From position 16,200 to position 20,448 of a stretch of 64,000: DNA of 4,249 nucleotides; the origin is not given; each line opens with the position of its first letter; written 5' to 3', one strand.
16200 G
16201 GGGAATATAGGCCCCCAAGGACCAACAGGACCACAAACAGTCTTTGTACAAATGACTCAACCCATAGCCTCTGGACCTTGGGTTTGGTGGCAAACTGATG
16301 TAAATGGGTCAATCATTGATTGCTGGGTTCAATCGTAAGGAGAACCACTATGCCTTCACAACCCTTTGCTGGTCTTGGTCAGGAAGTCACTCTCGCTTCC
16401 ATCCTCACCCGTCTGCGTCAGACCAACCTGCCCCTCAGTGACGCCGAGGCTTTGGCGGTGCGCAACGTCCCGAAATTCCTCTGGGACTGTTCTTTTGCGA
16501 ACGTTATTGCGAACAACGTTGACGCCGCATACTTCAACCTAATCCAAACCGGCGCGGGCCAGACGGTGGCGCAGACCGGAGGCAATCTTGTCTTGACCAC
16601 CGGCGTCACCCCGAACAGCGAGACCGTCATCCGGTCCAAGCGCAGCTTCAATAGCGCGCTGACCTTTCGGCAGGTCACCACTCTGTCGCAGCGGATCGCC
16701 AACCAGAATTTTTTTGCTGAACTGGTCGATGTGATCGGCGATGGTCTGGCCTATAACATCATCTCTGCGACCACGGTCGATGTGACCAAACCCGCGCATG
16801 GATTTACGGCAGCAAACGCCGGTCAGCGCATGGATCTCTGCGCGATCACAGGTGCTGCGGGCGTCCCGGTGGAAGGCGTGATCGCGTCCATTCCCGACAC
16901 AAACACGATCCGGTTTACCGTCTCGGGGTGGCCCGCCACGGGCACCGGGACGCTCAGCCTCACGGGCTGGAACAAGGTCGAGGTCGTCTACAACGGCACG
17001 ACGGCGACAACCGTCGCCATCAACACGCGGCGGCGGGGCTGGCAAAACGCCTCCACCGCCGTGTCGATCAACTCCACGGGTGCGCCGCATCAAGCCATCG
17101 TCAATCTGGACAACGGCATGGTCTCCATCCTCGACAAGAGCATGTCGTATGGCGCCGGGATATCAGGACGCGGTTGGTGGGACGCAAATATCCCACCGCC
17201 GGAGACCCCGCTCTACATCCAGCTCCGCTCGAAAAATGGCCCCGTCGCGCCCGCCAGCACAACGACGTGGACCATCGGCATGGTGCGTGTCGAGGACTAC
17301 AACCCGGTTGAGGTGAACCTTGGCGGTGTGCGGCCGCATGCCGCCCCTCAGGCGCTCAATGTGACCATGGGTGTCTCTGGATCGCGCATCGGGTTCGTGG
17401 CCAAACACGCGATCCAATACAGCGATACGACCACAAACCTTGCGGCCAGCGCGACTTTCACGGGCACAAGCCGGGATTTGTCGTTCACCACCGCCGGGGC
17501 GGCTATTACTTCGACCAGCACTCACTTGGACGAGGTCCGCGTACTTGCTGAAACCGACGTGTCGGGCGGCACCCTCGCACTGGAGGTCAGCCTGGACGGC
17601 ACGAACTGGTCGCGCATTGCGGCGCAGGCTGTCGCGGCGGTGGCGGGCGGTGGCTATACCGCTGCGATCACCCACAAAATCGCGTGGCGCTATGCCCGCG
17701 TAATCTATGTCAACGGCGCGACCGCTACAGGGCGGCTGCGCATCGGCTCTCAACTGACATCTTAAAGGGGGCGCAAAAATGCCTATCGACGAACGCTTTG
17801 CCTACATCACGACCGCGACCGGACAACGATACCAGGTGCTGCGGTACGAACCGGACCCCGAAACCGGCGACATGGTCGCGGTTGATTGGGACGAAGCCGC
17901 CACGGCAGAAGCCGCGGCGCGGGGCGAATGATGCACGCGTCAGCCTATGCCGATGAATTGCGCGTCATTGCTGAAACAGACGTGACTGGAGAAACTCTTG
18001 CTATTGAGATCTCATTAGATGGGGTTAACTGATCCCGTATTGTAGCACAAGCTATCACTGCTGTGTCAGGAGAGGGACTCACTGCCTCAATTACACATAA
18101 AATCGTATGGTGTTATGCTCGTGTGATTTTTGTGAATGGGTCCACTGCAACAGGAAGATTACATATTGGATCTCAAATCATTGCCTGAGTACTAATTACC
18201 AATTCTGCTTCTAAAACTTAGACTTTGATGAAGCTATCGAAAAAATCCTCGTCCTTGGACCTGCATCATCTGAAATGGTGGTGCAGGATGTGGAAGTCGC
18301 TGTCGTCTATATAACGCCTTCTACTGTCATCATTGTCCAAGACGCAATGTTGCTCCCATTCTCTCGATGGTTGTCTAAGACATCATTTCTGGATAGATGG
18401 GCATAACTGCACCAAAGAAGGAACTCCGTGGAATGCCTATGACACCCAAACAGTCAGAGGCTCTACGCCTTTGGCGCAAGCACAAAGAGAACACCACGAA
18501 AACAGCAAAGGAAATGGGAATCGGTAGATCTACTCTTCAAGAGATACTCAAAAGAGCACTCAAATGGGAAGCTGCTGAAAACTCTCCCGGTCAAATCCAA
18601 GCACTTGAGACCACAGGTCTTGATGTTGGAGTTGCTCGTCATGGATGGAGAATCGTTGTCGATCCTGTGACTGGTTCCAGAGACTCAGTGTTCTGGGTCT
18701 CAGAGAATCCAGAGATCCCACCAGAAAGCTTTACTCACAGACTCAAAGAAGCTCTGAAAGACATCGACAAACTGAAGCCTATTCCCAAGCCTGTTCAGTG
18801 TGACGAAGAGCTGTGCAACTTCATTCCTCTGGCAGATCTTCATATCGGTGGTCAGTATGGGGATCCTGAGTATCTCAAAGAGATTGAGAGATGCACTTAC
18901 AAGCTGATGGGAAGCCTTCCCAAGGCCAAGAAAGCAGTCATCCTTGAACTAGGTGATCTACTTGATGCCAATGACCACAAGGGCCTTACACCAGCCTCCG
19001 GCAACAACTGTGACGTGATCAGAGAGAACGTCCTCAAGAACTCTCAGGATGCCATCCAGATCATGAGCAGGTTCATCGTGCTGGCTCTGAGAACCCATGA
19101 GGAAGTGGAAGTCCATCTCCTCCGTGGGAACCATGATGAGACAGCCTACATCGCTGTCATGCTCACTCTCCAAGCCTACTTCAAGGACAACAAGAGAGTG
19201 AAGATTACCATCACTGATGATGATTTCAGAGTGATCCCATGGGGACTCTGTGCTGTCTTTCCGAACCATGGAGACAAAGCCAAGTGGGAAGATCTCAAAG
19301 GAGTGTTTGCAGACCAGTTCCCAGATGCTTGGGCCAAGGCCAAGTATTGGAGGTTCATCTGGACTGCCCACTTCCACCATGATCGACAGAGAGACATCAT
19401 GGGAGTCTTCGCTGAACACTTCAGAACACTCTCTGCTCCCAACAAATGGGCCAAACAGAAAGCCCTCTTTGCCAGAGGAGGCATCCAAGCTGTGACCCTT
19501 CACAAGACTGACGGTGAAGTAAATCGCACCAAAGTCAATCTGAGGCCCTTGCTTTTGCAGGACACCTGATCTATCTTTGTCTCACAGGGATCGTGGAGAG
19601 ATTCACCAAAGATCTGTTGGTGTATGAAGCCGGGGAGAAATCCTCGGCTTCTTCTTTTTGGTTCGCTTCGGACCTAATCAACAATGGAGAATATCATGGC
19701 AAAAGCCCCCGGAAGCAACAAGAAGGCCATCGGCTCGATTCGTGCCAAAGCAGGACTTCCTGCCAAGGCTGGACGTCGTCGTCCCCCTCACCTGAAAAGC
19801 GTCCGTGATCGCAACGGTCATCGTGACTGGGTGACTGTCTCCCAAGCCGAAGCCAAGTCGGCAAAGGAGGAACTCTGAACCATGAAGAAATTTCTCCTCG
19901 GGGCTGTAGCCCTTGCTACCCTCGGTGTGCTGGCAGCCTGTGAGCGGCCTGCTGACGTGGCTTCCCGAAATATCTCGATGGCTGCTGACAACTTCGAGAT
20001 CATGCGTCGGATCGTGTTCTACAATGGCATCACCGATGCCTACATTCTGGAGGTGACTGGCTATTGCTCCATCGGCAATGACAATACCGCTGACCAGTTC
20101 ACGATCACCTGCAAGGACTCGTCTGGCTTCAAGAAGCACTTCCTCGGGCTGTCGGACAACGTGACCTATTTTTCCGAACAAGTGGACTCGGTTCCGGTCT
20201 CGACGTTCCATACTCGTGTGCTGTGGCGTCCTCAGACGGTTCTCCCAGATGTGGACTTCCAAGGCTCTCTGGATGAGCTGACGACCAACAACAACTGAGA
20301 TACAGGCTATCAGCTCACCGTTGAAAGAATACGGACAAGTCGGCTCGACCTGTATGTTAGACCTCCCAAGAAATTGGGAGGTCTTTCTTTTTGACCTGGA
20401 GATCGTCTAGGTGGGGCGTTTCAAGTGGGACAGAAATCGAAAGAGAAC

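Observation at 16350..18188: High-GC allele replacement in the putative receptor-binding gene, with the 3' stump of the displaced native allele left downstream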

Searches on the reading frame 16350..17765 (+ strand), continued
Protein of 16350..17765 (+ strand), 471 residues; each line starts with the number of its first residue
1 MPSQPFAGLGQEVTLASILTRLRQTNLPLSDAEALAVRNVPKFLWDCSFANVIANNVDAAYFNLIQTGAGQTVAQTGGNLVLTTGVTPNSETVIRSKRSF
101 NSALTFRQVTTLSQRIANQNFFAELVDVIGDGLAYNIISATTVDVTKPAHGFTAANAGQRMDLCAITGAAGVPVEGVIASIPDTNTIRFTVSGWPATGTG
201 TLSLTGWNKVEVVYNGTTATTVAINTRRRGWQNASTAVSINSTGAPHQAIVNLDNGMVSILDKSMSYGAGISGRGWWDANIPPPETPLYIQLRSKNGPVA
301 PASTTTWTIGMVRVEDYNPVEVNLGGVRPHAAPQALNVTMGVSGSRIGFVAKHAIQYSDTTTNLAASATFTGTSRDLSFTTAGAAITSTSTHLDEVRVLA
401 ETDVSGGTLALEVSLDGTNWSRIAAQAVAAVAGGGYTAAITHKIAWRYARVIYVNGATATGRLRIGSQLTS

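Call 45: find_related_loci(query=A1, collection=genome_contigs, flank=4000)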
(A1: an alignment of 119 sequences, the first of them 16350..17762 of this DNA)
Query A1 (471 aa) in genome_contigs; peptide patterns used: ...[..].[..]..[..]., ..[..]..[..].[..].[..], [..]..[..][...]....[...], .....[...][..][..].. (x = any residue, [..] = any of these).
38 stretches matched a pattern; 11 encode a relative of the query (tblastn E <= 1e-3); 11 distinct loci.
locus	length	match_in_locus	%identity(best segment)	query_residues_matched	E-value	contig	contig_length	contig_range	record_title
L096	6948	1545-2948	50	15-471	4e-128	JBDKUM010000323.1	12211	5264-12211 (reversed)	MAG: Phycisphaerales bacterium isolate 8_bin.133 c_000001437205, whole genome shotgun sequence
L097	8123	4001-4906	47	28-322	2e-73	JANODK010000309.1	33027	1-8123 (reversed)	MAG: Chryseolinea sp. isolate VAR_17_metabat_144 VAR_17_k141_4387083, whole genome shotgun sequence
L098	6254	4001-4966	43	13-333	2e-68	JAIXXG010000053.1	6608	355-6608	MAG: Microbacteriaceae bacterium isolate D4_MAG_00045 pond_D4_MAG_00045_000000000116, whole genome shotgun sequence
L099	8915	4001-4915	43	27-328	2e-64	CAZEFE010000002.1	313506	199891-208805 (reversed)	MAG TPA_asm: uncultured Methylophilaceae bacterium isolate binchicken_co284_174 genome assembly, contig: NODE_49_length_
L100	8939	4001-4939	43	28-338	2e-60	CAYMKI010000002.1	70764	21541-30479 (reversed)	MAG TPA_asm: uncultured bacterium isolate SRP296810_co1_95 genome assembly, contig: NODE_305_length_70764_cov_7.186992,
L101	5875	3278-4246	41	23-341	6e-57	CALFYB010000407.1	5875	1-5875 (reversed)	MAG TPA_asm: uncultured Caulobacteraceae bacterium isolate SRR6231159_bin.68_CONCOCT_v1.1_MAG genome assembly, contig: E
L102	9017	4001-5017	40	3-340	4e-64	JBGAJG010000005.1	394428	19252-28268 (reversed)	MAG: Chitinophagaceae bacterium isolate MAG_AAO_H125.37 AAOH125-37_opera_contig_102, whole genome shotgun sequence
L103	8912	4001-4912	39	27-328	2e-53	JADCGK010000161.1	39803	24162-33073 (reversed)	MAG: Azospirillum sp. isolate M122S2SP1A49QC M122S2_161, whole genome shotgun sequence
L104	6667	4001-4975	40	25-343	2e-52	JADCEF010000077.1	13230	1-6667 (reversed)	MAG: Rhodobacter sp. isolate M051S1SP2A42QC M051S1_77, whole genome shotgun sequence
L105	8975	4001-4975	40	25-343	3e-51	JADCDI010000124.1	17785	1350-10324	MAG: Rhodobacter sp. isolate M53BS1SP1A43MG M53BS1_124, whole genome shotgun sequence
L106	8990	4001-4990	40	22-345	7e-59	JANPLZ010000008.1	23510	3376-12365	MAG: Cypionkella sp. isolate VAR_48_metabat_365 VAR_48_k141_1460309, whole genome shotgun sequence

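Call 59: search_solved_structures(query=A1, max_evalue=1)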
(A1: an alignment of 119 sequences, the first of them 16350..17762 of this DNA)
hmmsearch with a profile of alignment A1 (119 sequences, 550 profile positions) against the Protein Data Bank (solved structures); distinct sequences matched with E-value up to 1: 0.

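Call 60: search_protein_families(library=pfam, proteins=[L031:5037-5378:+, L040:4963-5493:+, L040:5507-5896:+], max_evalue=0.01)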
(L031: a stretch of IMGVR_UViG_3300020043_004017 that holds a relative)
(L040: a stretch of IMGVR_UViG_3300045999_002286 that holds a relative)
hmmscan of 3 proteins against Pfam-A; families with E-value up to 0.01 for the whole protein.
L031:5037-5378:+ (114 aa): 0 families

L040:4963-5493:+ (177 aa): 1 family
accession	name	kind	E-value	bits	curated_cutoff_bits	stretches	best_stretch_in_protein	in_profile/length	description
PF19264.4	DUF5907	-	8.5e-10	39.1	27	2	84-133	15-62/80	Repeat of unknown function (DUF5907)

L040:5507-5896:+ (130 aa): 0 families

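Call 74: find_encoding_contigs(protein=P0066, flank=10000, max_places=1)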
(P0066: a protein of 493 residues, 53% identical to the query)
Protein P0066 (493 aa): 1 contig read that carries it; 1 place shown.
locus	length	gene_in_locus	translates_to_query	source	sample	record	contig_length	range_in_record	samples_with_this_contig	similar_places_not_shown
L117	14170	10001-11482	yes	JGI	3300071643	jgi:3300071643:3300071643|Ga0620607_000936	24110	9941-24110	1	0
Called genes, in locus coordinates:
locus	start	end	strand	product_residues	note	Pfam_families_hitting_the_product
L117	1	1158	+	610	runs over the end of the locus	-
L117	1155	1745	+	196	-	-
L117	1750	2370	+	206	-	-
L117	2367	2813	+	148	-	PF22262:DUF6950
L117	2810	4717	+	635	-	-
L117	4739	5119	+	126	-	-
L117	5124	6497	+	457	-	PF00657:Lipase_GDSL, PF13472:Lipase_GDSL_2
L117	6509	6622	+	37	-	-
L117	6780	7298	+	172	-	-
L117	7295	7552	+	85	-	PF10805:DUF2730 (weak)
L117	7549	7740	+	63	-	-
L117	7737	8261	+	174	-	PF01551:Peptidase_M23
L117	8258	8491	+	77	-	-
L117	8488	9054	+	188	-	-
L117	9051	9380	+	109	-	-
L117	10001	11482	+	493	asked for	-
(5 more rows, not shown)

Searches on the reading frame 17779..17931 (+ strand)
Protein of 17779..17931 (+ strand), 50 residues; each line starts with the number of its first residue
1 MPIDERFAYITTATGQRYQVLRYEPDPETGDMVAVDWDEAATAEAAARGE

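Call 7: search_protein_families(library=pfam, proteins=[window:17779-17931:+], max_evalue=0.01)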
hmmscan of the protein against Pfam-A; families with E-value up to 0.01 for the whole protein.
window:17779-17931:+ (50 aa): 0 families

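Call 8: search_protein_families(library=phrogs, proteins=[window:17779-17931:+], max_evalue=0.01)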
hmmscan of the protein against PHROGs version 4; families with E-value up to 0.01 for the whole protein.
window:17779-17931:+ (50 aa): 0 families

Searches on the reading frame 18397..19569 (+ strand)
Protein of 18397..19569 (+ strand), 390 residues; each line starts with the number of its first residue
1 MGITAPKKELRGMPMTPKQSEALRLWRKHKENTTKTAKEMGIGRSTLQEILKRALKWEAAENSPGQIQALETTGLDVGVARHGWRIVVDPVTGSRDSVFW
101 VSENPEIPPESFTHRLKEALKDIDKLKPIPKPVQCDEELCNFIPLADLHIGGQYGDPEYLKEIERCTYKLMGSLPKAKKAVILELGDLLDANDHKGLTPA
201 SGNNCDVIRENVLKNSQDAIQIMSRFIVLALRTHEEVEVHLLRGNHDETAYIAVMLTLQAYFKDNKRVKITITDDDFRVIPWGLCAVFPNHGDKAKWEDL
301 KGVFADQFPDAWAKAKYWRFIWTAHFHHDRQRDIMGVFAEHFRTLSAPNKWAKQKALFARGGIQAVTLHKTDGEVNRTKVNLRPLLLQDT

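Call 7: search_protein_families(library=pfam, proteins=[window:18397-19569:+], max_evalue=0.01)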
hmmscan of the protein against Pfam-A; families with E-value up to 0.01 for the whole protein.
window:18397-19569:+ (390 aa): 4 families
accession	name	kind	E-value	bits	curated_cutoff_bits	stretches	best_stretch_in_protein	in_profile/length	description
PF00149.33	Metallophos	-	4.7e-05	24.3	21.5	1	145-313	6-140/191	Calcineurin-like phosphoesterase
PF13556.12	HTH_30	-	0.0032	17.7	27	0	21-53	3-35/59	PucR C-terminal helix-turn-helix domain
PF13384.12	HTH_23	-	0.0056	16.9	24.6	0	21-53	9-40/50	Homeodomain-like domain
PF04545.22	Sigma70_r4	-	0.0084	16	24.1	0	15-56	5-46/50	Sigma-70, region 4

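Call 8: search_protein_families(library=phrogs, proteins=[window:18397-19569:+], max_evalue=0.01)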
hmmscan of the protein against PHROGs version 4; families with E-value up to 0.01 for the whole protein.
window:18397-19569:+ (390 aa): 5 families
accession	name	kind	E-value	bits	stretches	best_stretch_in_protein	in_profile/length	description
phrog_704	-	DNA, RNA and nucleotide metabolism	6.2e-60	204.4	1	15-382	4-386/390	DNA repair exonuclease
phrog_284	-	DNA, RNA and nucleotide metabolism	4.8e-08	33.3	1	107-376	97-388/398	exonuclease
phrog_20762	-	unknown function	7e-08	33.8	1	269-379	2-112/117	-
phrog_21891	-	unknown function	0.00063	21.4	1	258-372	12-123/130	-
phrog_125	-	DNA, RNA and nucleotide metabolism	0.006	17.1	0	11-62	159-211/254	DNA invertase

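Call 14: find_related_loci(query=window:18397-19566:+, collection=viral_contigs, flank=8000)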
Query window:18397-19566:+ (390 aa) in viral_contigs; peptide patterns used: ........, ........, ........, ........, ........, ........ (x = any residue, [..] = any of these).
9 stretches matched a pattern; 8 encode a relative of the query (tblastn E <= 1e-3); 8 distinct loci.
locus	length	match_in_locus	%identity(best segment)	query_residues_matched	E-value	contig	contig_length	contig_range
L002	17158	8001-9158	93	4-390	0e+0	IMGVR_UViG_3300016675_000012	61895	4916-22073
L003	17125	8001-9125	62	13-389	3e-157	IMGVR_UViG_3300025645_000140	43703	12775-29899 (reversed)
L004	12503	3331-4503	59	1-389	7e-150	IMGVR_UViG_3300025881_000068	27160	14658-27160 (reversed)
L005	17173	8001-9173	58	6-389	1e-144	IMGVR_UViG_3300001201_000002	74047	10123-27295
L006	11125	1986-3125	59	12-389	1e-144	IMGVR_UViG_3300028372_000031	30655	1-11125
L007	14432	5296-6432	58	13-389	2e-144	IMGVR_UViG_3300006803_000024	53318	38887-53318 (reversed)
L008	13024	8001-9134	47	15-384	3e-109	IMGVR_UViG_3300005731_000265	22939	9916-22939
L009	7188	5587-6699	43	13-382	3e-91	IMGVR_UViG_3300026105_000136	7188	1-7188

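Call 60: search_protein_families(library=pfam, proteins=[L002:6515-7969:+, L002:4470-6515:+, L002:3464-4081:+, L002:3017-3457:+], max_evalue=0.01)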
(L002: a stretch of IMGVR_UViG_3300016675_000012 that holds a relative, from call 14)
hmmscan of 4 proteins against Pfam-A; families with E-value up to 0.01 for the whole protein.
L002:6515-7969:+ (485 aa): 2 families
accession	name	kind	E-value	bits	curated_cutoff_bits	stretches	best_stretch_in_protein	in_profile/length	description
PF13385.13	Laminin_G_3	-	5.3e-20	72.5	27.6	2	74-234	3-141/151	Concanavalin A-like lectin/glucanases superfamily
PF02210.31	Laminin_G_2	-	0.0014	19.5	22.9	0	161-213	51-99/126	Laminin G domain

L002:4470-6515:+ (682 aa): 1 family
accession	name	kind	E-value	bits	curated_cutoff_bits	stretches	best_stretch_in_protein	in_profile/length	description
PF01391.23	Collagen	-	8.1e-21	74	27.2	3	166-223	1-58/60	Collagen triple helix repeat (20 copies)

L002:3464-4081:+ (206 aa): 0 families

L002:3017-3457:+ (147 aa): 1 family
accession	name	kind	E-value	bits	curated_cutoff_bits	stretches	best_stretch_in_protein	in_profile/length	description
PF23140.1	Gp80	-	2.5e-10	41.2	27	1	4-141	3-124/128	Podophage GP4 fiber I protein gp80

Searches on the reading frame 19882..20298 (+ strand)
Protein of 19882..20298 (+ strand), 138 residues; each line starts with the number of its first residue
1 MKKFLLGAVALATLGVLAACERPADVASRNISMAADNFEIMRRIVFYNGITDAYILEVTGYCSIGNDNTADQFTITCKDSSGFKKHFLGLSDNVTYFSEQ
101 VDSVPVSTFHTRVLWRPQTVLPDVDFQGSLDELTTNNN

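Call 7: search_protein_families(library=pfam, proteins=[window:19882-20298:+], max_evalue=0.01)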
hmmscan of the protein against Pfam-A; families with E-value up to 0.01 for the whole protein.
window:19882-20298:+ (138 aa): 1 family
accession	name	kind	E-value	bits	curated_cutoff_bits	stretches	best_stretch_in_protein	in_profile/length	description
PF25682.1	Phage_VG64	-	1.6e-49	167.3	27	1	1-126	1-126/127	Mycobacterium phage VG64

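Call 8: search_protein_families(library=phrogs, proteins=[window:19882-20298:+], max_evalue=0.01)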
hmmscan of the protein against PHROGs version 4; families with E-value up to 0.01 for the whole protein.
window:19882-20298:+ (138 aa): 1 family
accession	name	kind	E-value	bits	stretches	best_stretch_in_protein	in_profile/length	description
phrog_478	-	integration and excision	4.9e-48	163.4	1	1-126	1-128/129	site-specific recombination directionality factor RDF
